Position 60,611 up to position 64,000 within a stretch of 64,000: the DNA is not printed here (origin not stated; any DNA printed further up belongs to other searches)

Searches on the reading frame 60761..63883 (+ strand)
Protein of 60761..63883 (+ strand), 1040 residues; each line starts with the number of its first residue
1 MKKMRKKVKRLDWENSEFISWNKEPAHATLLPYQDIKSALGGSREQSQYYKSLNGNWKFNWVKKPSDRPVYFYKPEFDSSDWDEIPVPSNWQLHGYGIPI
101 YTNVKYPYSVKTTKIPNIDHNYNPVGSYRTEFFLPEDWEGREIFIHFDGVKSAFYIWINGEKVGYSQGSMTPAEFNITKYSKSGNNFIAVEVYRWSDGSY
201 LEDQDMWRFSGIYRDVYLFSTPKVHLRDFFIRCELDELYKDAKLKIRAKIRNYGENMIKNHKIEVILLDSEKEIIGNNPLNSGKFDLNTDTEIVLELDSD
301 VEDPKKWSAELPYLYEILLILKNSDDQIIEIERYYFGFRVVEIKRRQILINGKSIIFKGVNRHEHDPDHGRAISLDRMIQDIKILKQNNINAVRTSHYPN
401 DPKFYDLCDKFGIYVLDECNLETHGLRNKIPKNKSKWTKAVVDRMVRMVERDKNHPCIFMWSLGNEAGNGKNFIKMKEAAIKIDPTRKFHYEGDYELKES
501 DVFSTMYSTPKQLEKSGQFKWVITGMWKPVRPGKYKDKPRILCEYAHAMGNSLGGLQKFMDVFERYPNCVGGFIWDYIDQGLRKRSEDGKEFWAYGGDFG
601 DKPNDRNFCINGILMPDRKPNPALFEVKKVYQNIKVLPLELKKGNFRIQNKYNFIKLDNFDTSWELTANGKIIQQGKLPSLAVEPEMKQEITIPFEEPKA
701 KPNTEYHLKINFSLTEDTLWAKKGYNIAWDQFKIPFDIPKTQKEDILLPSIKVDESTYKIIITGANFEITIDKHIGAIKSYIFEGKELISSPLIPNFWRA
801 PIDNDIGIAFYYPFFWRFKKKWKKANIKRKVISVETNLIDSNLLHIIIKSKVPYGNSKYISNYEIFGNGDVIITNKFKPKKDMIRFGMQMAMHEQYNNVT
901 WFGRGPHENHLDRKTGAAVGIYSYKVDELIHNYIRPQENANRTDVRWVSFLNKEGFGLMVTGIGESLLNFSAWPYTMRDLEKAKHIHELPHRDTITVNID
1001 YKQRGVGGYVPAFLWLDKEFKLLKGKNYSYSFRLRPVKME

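Call 91: search_protein_families(library=pfam, proteins=[window:60761-63883:+], max_evalue=0.00001)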
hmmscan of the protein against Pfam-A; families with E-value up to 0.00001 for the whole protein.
window:60761-63883:+ (1040 aa): 6 families
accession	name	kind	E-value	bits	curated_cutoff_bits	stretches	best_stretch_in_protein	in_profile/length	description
PF02836.23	Glyco_hydro_2_C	-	1.4e-105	353.2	21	1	341-635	1-301/302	Glycosyl hydrolases family 2, TIM barrel domain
PF02929.23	Bgal_small_N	-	3.6e-72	243.5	25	1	763-1034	1-248/248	Beta galactosidase small chain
PF02837.24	Glyco_hydro_2_N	-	2e-47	161.7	28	1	51-222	2-169/169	Glycosyl hydrolases family 2, sugar binding domain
PF16353.11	LacZ_4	-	1.3e-27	96.3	27.3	1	646-735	1-87/87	Beta-galactosidase, domain 4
PF00703.27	Glyco_hydro_2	-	2.8e-13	51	23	1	224-339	1-109/109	Glycosyl hydrolases family 2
PF22666.2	Glyco_hydro_2_N2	-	1.4e-07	32.2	27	1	127-194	51-119/167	Glycosyl hydrolase 2 galactose-binding domain-like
